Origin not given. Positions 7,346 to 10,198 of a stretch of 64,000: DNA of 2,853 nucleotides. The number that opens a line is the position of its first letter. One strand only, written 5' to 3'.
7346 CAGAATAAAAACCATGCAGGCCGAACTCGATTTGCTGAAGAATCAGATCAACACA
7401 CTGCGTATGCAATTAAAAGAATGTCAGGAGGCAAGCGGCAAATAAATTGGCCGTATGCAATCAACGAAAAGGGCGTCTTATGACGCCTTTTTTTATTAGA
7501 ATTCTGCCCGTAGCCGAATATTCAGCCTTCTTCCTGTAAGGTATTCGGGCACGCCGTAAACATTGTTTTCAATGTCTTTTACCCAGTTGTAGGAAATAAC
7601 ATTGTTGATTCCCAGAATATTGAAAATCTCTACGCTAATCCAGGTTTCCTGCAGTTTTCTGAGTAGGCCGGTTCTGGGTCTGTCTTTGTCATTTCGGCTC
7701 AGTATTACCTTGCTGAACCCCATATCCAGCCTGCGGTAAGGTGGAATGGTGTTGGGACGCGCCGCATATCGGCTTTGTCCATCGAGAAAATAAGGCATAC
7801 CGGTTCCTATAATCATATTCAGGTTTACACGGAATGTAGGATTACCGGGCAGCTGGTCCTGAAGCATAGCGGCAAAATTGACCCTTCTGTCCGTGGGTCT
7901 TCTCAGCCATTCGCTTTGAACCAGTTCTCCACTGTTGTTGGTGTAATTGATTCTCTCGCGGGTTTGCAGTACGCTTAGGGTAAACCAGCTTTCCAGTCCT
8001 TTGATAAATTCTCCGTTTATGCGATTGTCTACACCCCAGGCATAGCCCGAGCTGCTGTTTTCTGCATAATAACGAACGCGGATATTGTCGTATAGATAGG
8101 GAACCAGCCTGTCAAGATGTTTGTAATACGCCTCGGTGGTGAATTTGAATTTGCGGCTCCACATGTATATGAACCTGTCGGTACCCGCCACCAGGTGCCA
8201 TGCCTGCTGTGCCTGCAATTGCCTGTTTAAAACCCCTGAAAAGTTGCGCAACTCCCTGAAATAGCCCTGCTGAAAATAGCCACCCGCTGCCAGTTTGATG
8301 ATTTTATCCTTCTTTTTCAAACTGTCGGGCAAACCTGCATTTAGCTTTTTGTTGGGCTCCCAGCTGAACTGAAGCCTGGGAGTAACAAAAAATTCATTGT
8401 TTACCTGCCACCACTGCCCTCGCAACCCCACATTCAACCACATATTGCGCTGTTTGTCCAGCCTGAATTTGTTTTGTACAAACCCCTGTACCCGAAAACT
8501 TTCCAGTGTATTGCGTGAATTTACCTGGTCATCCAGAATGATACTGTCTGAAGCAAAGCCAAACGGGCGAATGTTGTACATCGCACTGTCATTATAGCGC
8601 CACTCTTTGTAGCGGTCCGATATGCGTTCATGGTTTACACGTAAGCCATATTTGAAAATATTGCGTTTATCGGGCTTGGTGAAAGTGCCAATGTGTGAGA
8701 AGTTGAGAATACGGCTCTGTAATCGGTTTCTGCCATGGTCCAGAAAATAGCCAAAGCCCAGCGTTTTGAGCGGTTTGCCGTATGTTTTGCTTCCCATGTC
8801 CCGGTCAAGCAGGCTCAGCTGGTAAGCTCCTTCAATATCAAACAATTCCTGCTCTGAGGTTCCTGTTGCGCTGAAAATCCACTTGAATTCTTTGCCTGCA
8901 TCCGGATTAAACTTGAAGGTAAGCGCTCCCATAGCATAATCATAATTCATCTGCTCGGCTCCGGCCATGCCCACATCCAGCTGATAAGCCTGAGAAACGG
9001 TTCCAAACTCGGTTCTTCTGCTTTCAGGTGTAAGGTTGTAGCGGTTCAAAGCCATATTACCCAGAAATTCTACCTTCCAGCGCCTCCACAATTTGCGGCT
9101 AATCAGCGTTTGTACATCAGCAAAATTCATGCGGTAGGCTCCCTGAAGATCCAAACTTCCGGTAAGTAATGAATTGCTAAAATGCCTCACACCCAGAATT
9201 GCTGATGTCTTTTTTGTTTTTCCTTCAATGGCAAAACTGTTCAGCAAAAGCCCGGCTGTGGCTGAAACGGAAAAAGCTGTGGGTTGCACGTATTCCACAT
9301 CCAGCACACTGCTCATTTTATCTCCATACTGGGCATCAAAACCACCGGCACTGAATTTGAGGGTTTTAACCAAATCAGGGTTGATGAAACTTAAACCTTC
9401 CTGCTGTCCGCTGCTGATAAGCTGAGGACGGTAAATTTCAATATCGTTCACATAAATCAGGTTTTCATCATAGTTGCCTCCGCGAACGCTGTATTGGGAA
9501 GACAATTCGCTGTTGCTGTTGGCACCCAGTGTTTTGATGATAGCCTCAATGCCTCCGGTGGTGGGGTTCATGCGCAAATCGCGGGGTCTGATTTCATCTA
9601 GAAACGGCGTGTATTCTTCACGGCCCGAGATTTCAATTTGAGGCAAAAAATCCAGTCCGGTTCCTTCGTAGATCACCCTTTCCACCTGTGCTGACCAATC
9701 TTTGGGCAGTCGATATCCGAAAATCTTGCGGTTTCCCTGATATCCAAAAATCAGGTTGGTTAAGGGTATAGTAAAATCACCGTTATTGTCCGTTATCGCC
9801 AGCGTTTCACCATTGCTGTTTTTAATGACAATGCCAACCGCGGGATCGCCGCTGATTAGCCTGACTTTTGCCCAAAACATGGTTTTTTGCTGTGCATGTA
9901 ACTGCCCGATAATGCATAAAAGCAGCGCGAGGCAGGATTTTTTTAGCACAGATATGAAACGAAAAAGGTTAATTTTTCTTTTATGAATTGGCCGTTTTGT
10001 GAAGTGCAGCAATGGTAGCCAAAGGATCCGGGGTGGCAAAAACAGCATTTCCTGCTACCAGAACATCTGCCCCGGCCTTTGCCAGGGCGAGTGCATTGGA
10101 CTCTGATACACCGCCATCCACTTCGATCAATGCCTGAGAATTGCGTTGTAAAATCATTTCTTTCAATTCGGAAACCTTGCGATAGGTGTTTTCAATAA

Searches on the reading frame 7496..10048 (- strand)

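Call 40: search_protein_families(library=pfam, proteins=[window:7496-10048:-], max_evalue=0.00001)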
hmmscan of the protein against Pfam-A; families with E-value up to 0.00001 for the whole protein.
window:7496-10048:- (850 aa): 1 family
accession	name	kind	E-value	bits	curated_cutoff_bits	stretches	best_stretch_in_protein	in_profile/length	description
PF07715.20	Plug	-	4.9e-06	27.4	23.9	0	176-243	38-101/107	TonB-dependent Receptor Plug Domain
